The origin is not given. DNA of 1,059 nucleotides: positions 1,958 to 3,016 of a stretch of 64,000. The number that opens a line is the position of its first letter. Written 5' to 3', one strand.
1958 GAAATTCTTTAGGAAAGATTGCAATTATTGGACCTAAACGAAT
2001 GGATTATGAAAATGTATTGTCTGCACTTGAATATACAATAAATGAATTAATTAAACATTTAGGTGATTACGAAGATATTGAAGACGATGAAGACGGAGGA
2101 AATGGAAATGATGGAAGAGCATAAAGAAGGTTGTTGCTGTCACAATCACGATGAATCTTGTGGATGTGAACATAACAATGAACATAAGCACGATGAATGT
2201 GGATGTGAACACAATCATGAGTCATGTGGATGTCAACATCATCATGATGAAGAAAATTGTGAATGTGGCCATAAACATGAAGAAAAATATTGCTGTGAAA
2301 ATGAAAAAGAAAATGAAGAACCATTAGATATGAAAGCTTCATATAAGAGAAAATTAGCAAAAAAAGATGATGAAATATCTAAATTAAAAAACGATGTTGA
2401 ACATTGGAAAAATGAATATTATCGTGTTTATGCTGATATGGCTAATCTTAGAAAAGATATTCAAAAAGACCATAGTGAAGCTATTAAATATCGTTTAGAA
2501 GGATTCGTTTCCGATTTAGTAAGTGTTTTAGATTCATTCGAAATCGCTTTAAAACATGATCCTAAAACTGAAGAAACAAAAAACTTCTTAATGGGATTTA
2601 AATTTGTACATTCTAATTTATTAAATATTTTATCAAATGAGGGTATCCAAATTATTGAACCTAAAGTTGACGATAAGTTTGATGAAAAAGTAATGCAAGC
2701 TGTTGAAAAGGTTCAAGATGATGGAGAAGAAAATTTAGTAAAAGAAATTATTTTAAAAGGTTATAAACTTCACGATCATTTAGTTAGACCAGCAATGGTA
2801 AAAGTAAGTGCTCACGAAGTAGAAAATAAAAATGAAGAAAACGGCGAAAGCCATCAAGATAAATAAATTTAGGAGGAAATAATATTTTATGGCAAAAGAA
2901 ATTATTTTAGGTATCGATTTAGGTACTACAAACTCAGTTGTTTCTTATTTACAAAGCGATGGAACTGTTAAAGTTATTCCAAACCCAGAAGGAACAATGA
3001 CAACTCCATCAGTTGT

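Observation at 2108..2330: GrpE with a tandem-repeat Cys/His-rich N-terminal domain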

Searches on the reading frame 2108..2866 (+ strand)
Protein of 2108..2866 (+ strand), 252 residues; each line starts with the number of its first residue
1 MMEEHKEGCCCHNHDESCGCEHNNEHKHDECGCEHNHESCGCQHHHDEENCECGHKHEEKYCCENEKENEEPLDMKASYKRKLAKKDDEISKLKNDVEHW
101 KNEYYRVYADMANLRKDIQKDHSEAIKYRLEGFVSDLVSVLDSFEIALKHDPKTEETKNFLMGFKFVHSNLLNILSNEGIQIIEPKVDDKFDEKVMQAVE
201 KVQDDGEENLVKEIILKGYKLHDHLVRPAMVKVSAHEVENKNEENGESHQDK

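Call 5: search_protein_families(library=pfam, proteins=[window:2108-2866:+], max_evalue=1)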
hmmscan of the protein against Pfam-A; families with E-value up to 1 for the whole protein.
window:2108-2866:+ (252 aa): 1 family
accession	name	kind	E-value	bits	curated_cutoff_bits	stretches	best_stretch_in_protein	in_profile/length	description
PF01025.24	GrpE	-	2.4e-42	144.9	25.8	1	78-234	8-164/165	GrpE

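Call 6: find_homologous_proteins(query=window:2108-2866:+)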
Query window:2108-2866:+ (252 aa): 367 proteins with E <= 0.001 among 527 candidates; the best 120 are listed.
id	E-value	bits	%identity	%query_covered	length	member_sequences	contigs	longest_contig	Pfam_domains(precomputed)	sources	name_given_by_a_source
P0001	7.7e-164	562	100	100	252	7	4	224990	PF01025.25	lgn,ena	-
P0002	1.0e-120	421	80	100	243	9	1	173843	PF01025.25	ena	-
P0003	1.7e-119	417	80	100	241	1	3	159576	PF01025.25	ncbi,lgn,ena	-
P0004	1.1e-109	384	75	100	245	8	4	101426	PF01025.25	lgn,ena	-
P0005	3.7e-103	363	85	80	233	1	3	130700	PF01025.25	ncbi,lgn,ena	-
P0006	2.9e-87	311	84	68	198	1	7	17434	PF01025.25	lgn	-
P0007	3.4e-87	311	66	88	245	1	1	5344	PF01025.25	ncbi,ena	-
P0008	5.5e-86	307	78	75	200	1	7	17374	PF01025.25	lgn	-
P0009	1.2e-85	306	78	75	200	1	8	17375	PF01025.25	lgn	-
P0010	2.1e-85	305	77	71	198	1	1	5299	PF01025.25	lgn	-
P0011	3.3e-85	304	77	71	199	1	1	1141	PF01025.25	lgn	-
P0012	3.9e-85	304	78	73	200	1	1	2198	PF01025.25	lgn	-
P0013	4.1e-77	278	66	76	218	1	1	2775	PF01025.25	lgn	-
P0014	1.3e-76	276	67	75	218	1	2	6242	PF01025.25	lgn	-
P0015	1.4e-76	276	66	75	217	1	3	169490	PF01025.25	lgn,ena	-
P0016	2.4e-76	275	66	75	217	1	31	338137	PF01025.25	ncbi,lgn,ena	-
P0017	2.8e-76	275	66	75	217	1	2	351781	PF01025.25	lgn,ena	-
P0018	3.3e-76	275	66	75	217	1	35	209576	PF01025.25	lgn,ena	-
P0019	4.4e-76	274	63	81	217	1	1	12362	PF01025.25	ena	-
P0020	4.8e-76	274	66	75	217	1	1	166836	PF01025.25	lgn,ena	-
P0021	5.3e-76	274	66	75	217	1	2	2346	PF01025.25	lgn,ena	-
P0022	6.3e-76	274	72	66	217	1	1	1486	PF01025.25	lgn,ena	-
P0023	7.3e-76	274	66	75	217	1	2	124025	PF01025.25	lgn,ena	-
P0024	9.7e-76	273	66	75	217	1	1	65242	PF01025.25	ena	-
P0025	1.0e-75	273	66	75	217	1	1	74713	PF01025.25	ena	-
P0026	1.3e-75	273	65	79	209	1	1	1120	PF01025.25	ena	-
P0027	1.6e-75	272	66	75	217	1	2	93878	PF01025.25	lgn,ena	-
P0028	4.6e-75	271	72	66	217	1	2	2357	PF01025.25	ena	-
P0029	5.4e-74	267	69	69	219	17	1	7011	PF01025.25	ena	-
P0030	4.2e-72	261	66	73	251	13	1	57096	PF01025.25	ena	-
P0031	6.8e-72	261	68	67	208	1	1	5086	PF01025.25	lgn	-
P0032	1.2e-69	253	66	68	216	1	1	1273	PF01025.25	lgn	-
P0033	2.0e-69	252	61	70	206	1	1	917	PF01025.25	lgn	-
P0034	4.2e-69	251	66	68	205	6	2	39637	PF01025.25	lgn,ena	-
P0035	5.1e-69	251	61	70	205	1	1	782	PF01025.25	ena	-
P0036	5.6e-69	251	66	66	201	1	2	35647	PF01025.25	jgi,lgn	-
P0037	5.6e-69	251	67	68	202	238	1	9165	PF01025.25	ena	-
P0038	7.2e-69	251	65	65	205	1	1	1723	PF01025.25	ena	-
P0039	7.3e-69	251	63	77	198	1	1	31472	PF12329.14,PF01025.25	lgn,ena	-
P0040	8.8e-69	250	64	67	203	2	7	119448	PF01025.25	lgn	-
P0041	2.6e-68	249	66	65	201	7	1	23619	PF01025.25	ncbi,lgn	-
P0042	7.5e-67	244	66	70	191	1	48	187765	PF01025.25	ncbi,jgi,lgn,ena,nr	ncbi:MAG TPA: nucleotide exchange factor GrpE [Candidatus Onthovivens sp.]|nr:nucleotide exchange fa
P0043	1.1e-66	243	65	66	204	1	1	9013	PF01025.25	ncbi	-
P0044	1.6e-66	243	68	62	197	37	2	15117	PF01025.25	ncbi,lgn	-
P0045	4.9e-66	241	63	66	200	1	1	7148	PF01025.25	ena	-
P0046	6.0e-66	241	67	67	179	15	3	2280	PF01025.25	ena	-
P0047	1.2e-65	240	64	65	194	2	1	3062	PF01025.25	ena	-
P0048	1.9e-65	239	62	66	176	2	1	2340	PF01025.25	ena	-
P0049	3.6e-65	238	64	66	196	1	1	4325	PF01025.25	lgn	-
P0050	8.5e-65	237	64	65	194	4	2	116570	PF01025.25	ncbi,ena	-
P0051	5.2e-64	235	60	71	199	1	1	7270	PF01025.25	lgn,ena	-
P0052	2.9e-63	232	61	63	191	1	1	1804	PF01025.25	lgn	-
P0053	3.9e-63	232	62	72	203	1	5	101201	PF01025.25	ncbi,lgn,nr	ncbi:MAG: nucleotide exchange factor GrpE [Erysipelotrichaceae bacterium]|nr:nucleotide exchange fac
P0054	5.0e-63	231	65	63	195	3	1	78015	PF01025.25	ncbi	-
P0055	5.2e-63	231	64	65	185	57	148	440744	PF01025.25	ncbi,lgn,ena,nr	ncbi:MAG: nucleotide exchange factor GrpE [Candidatus Onthovivens sp.]|nr:nucleotide exchange factor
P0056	1.0e-62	230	63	64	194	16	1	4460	PF01025.25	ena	-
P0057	1.1e-62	230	62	72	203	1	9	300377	PF01025.25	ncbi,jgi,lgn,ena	jgi:molecular chaperone GrpE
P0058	1.1e-62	230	62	72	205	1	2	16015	PF01025.25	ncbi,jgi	jgi:molecular chaperone GrpE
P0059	1.4e-62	230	62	70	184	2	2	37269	PF01025.25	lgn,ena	-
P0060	2.0e-62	229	64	67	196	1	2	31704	PF01025.25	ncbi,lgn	-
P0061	2.6e-62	229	61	72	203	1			PF01025.25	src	-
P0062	5.7e-62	228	63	67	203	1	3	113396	PF01025.25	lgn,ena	-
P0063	7.7e-62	228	63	62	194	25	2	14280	PF01025.25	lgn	-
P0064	7.7e-62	228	60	70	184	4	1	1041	PF01025.25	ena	-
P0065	1.0e-61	227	60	69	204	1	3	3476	PF01025.25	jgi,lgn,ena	-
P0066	1.3e-61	227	67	59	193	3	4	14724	PF01025.25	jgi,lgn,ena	jgi:molecular chaperone GrpE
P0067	1.7e-61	226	61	70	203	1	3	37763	PF01025.25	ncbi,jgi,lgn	jgi:molecular chaperone GrpE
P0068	3.2e-61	226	59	70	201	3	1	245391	PF01025.25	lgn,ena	-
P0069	3.4e-61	225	59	70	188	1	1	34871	PF01025.25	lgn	-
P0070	4.5e-61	225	60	71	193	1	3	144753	PF01025.25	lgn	-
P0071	6.5e-61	225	59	65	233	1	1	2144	PF01025.25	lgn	-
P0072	9.7e-61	224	64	60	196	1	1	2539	PF01025.25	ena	-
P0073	1.4e-60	223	50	87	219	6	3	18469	PF01025.25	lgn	-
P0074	2.0e-60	223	63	60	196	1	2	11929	PF01025.25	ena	-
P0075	2.6e-60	223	63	60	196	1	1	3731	PF01025.25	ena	-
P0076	2.7e-60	222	63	60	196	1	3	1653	PF01025.25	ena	-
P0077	3.0e-60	222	63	60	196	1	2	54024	PF01025.25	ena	-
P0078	3.2e-60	222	58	73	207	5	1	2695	PF01025.25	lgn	-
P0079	4.3e-60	222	63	60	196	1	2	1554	PF01025.25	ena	-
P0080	4.8e-60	222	63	60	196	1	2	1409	PF01025.25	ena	-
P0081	4.8e-60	222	63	60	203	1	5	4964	PF01025.25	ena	-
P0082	5.4e-60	222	63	60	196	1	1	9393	PF01025.25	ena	-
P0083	5.6e-60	221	63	60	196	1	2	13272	PF01025.25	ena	-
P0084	5.8e-60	221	69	58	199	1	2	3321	PF01025.25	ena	-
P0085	6.5e-60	221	63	60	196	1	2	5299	PF01025.25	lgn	-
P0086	8.7e-60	221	63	60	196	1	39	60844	PF01025.25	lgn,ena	-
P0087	9.0e-60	221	63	60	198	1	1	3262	PF01025.25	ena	-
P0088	9.7e-60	221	63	60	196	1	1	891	PF01025.25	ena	-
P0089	9.8e-60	221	59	66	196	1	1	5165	PF01025.25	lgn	-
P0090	1.0e-59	221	63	60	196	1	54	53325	PF01025.25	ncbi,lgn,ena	-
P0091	1.0e-59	221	63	60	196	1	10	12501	PF01025.25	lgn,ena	-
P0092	1.4e-59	220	63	60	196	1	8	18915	PF01025.25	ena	-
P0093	1.4e-59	220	63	60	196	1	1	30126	PF01025.25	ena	-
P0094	1.4e-59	220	63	60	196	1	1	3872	PF01025.25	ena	-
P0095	1.5e-59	220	62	60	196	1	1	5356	PF01025.25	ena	-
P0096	1.5e-59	220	63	63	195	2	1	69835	PF01025.25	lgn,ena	-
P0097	1.7e-59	220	63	60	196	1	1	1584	PF01025.25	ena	-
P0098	1.7e-59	220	63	60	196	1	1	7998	PF01025.25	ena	-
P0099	1.8e-59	220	63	60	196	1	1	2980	PF01025.25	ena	-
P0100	1.8e-59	220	63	60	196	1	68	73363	PF01025.25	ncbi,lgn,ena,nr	ncbi:MAG: nucleotide exchange factor GrpE [bacterium]|nr:nucleotide exchange factor GrpE [bacterium]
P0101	1.9e-59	220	63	60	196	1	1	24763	PF01025.25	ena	-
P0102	1.9e-59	220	63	60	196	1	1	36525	PF01025.25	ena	-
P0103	2.0e-59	220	58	64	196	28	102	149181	PF01025.25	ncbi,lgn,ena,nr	ncbi:MAG: nucleotide exchange factor GrpE [Candidatus Onthovivens sp.]|nr:nucleotide exchange factor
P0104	2.2e-59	220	62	60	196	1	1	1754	PF01025.25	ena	-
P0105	2.2e-59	220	63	60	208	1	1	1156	PF01025.25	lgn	-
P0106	2.3e-59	219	63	60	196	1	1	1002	PF01025.25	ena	-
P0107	2.4e-59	219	63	60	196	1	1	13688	PF01025.25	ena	-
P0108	2.5e-59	219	63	60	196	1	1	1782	PF01025.25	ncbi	ncbi:MAG: nucleotide exchange factor GrpE [Candidatus Onthovivens sp.]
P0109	2.6e-59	219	62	60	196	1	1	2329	PF01025.25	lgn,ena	-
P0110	2.6e-59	219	62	60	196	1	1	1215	PF01025.25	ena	-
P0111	2.7e-59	219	58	64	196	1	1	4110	PF01025.25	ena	-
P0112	2.8e-59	219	63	60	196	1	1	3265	PF01025.25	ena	-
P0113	2.8e-59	219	63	60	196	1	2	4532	PF01025.25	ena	-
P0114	3.1e-59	219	63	60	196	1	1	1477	PF01025.25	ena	-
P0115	3.2e-59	219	64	60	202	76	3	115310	PF01025.25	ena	-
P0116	3.2e-59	219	62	60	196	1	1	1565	PF01025.25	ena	-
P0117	3.7e-59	219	62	60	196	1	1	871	PF01025.25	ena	-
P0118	5.0e-59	218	62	60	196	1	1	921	PF01025.25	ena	-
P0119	5.0e-59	218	62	60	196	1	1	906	PF01025.25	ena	-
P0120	5.3e-59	218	58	64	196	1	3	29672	PF01025.25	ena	-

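Call 10: find_encoding_contigs(protein=P0002, flank=3000, max_places=1)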
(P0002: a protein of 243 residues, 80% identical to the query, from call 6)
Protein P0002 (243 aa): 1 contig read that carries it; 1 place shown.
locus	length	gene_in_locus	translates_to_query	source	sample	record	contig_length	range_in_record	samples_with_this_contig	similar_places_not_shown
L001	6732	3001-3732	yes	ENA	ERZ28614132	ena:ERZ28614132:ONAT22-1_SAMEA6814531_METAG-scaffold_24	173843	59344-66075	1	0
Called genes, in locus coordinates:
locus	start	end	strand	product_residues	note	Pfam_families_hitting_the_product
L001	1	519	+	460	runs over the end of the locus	-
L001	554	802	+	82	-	-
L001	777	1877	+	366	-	PF04055:Radical_SAM, PF06969:HemN_C (faint)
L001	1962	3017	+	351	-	PF01628:HrcA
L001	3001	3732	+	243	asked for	PF01025:GrpE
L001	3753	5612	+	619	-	PF00012:HSP70, PF06723:MreB_Mbl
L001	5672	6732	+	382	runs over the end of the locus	PF00226:DnaJ, PF01556:DnaJ_C, PF15777:Anti-TRAP (faint), PF00684:DnaJ_CXXCXGXG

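Call 11: find_encoding_contigs(protein=P0003, flank=3000, max_places=1)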
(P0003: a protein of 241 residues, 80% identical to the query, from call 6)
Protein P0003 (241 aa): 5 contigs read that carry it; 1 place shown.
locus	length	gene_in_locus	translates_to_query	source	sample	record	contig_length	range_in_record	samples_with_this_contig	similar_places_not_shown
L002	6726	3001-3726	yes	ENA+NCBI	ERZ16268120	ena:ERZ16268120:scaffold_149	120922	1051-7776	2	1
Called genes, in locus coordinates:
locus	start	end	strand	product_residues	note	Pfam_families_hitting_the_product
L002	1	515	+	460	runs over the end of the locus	-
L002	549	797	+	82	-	-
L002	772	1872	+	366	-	PF04055:Radical_SAM, PF06969:HemN_C (weak)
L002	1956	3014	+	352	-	PF01628:HrcA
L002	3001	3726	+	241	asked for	PF01025:GrpE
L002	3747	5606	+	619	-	PF00012:HSP70, PF06723:MreB_Mbl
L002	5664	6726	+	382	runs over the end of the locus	PF00226:DnaJ, PF01556:DnaJ_C, PF15777:Anti-TRAP (faint), PF00684:DnaJ_CXXCXGXG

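Call 12: find_encoding_contigs(protein=P0004, flank=3000, max_places=1)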
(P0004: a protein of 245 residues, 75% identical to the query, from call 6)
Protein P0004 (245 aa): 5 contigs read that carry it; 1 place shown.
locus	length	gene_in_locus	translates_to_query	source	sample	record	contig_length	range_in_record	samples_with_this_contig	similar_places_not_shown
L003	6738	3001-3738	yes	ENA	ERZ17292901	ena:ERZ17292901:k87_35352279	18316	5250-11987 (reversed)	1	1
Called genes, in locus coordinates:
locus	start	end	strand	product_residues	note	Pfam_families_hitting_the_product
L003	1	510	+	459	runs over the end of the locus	-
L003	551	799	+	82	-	-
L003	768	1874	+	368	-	PF04055:Radical_SAM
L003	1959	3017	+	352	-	PF01628:HrcA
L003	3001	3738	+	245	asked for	PF01025:GrpE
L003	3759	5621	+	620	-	PF00012:HSP70, PF06723:MreB_Mbl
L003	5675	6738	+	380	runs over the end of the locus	PF00226:DnaJ, PF01556:DnaJ_C, PF15777:Anti-TRAP (faint), PF00684:DnaJ_CXXCXGXG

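Call 13: find_encoding_contigs(protein=P0005, flank=3000, max_places=1)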
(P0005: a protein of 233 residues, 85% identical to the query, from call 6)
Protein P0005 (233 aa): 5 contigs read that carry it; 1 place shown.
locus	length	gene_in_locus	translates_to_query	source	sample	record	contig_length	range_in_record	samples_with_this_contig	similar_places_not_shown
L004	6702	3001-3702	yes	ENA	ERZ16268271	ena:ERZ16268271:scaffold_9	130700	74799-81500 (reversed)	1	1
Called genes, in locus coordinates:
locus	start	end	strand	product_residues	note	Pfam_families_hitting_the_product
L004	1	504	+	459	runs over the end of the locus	-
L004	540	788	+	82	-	-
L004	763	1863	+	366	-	PF04055:Radical_SAM, PF06969:HemN_C (weak)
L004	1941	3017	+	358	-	PF01628:HrcA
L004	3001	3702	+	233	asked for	PF01025:GrpE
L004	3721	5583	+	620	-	PF00012:HSP70, PF06723:MreB_Mbl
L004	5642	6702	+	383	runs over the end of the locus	PF00226:DnaJ, PF01556:DnaJ_C, PF15777:Anti-TRAP (faint), PF00684:DnaJ_CXXCXGXG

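Call 14: find_encoding_contigs(protein=P0007, flank=3000, max_places=1)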
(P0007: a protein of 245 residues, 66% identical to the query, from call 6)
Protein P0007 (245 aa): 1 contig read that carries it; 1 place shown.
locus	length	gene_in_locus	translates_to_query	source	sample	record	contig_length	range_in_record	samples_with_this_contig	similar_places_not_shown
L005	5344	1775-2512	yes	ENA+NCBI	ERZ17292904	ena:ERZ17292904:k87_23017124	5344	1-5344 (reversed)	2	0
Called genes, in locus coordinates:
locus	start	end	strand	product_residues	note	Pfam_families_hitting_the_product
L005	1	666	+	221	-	?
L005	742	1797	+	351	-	PF01628:HrcA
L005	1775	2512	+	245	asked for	PF01025:GrpE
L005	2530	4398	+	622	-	PF00012:HSP70, PF06723:MreB_Mbl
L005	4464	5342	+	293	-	?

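Call 15: find_encoding_contigs(protein=P0006, flank=3000, max_places=1)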
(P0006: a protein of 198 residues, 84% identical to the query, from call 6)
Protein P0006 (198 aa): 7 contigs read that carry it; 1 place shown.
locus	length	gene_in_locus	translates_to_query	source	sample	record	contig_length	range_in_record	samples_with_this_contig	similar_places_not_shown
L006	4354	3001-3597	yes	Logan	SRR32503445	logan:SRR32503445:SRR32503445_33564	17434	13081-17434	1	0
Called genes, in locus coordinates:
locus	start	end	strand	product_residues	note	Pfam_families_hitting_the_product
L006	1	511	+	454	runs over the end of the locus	-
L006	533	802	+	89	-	-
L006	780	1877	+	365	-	PF04055:Radical_SAM, PF06969:HemN_C (weak)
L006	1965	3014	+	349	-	PF01628:HrcA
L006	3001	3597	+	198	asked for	PF01025:GrpE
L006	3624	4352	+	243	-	?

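Call 16: find_encoding_contigs(protein=P0008, flank=3000, max_places=1)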
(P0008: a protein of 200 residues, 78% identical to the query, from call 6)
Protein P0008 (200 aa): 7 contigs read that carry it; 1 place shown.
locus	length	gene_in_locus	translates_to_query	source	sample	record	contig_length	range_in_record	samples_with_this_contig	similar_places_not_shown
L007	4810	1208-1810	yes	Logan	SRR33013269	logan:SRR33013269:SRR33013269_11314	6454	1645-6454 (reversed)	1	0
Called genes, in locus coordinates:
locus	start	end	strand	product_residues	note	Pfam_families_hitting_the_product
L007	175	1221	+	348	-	PF01628:HrcA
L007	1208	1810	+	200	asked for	PF01025:GrpE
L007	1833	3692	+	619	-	PF00012:HSP70, PF06723:MreB_Mbl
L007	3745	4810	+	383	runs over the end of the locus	PF00226:DnaJ, PF01556:DnaJ_C, PF00684:DnaJ_CXXCXGXG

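Call 17: find_encoding_contigs(protein=P0016, flank=3000, max_places=1)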
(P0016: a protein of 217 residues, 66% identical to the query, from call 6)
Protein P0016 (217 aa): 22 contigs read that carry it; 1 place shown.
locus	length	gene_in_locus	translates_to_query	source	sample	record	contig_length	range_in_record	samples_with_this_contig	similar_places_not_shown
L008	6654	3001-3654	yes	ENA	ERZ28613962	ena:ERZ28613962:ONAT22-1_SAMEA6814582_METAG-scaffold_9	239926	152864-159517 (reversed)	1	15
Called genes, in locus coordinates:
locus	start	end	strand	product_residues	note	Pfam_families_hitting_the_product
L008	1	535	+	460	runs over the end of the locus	-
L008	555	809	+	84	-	-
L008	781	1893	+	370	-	PF04055:Radical_SAM, PF06969:HemN_C (weak)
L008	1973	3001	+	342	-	PF01628:HrcA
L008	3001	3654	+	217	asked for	PF01025:GrpE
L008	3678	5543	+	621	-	PF00012:HSP70, PF06723:MreB_Mbl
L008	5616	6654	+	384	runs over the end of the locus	PF00226:DnaJ, PF01556:DnaJ_C, PF15777:Anti-TRAP (faint), PF00684:DnaJ_CXXCXGXG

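Call 24: find_related_loci(query=window:2108-2866:+, collection=genome_contigs, flank=3000)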
Query window:2108-2866:+ (252 aa) in genome_contigs; peptide patterns used: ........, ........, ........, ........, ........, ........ (x = any residue, [..] = any of these).
132 stretches matched a pattern; 101 encode a relative of the query (tblastn E <= 1e-3); the best 80 are kept; 80 distinct loci.
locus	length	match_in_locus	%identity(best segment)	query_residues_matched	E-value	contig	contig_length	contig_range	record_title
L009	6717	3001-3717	80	5-252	8e-125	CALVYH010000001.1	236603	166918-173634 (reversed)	MAG: uncultured Bacilli bacterium isolate BRZ_RQ__bin105 genome assembly, contig: BRZ_RQ__NODE_13_length_236603_cov_7.13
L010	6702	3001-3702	80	9-252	2e-122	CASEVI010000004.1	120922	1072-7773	uncultured bacterium isolate A67_L2_327327_idba_bin.107 genome assembly, contig: A67_L2_327327_idba_bin.107.fa_scaffold_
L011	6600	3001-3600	85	51-252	7e-110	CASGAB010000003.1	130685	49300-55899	uncultured bacterium isolate O95_L1_312312_idba_bin.133 genome assembly, contig: O95_L1_312312_idba_bin.133.fa_scaffold_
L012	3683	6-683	75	11-252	6e-110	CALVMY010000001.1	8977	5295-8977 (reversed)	MAG: uncultured Bacilli bacterium isolate E19__bin364 genome assembly, contig: E19__k127_10741185, whole genome shotgun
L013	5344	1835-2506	66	30-252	5e-93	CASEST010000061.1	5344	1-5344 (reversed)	uncultured bacterium isolate Batch4_idba_bin.1741 genome assembly, contig: Batch4_idba_bin.1741.fa_k87_23017124, whole g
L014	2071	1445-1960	66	65-236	4e-79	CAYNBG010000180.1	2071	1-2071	MAG TPA_asm: uncultured Staphylococcaceae bacterium isolate binchicken_co323_429 genome assembly, contig: NODE_62407_len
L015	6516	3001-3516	67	72-242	2e-74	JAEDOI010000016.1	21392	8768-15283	MAG: Bacilli bacterium isolate MAG314 NODE_2184_length_21392_cov_8.686179, whole genome shotgun sequence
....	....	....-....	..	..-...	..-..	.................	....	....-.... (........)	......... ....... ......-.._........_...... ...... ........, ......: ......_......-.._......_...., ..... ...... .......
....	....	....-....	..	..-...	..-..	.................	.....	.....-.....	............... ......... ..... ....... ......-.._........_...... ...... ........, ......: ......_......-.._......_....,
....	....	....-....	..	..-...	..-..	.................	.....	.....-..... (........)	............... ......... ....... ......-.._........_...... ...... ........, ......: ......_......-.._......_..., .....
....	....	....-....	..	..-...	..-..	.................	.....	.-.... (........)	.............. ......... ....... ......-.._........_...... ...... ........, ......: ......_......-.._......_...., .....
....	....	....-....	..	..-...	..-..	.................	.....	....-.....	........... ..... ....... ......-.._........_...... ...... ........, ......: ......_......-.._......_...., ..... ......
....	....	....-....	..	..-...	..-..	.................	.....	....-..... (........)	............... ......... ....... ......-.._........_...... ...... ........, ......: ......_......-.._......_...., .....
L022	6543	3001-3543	62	67-247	2e-68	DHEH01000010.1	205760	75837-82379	MAG TPA_asm: Bacillales bacterium UBA4855 UBA4855_contig_818, whole genome shotgun sequence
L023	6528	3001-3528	61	70-245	9e-68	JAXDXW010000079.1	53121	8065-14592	MAG: Candidatus Onthovivens sp. isolate SUG2468 k141_4090878, whole genome shotgun sequence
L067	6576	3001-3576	46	48-250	9e-54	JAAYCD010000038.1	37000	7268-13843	MAG: Erysipelotrichaceae bacterium isolate AS06rmzACSIP_379 291852_AS06, whole genome shotgun sequence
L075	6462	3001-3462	53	90-243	3e-52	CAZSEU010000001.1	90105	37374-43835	MAG TPA_asm: uncultured Staphylococcaceae bacterium isolate SRP192927_co6_739 genome assembly, contig: NODE_214_length_9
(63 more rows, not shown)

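Call 37: search_solved_structures(query=window:2108-2866:+, max_evalue=0.001, show_alignments=1)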
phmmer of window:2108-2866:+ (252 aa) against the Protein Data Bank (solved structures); distinct sequences matched with E-value up to 0.001: 7.
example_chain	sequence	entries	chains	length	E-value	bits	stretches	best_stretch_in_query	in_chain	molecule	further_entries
4ani_A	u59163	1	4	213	3.6e-28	102.4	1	68-234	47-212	PROTEIN GRPE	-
1dkg_A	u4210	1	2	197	2.2e-12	50.7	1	68-234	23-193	NUCLEOTIDE EXCHANGE FACTOR GRPE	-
9qid_B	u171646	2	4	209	2.7e-11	47.1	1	35-233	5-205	GrpE protein homolog 1, mitochondrial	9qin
9blt_B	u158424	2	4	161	1.7e-10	44.5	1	91-233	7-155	GrpE protein homolog 1, mitochondrial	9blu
9bls_B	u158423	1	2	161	2.4e-10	44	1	91-233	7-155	GrpE protein homolog 1, mitochondrial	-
3a6m_A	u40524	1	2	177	2.7e-08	37.3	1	69-239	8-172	Protein grpE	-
8gb3_E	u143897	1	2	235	1.6e-05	28.2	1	100-234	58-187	Protein GrpE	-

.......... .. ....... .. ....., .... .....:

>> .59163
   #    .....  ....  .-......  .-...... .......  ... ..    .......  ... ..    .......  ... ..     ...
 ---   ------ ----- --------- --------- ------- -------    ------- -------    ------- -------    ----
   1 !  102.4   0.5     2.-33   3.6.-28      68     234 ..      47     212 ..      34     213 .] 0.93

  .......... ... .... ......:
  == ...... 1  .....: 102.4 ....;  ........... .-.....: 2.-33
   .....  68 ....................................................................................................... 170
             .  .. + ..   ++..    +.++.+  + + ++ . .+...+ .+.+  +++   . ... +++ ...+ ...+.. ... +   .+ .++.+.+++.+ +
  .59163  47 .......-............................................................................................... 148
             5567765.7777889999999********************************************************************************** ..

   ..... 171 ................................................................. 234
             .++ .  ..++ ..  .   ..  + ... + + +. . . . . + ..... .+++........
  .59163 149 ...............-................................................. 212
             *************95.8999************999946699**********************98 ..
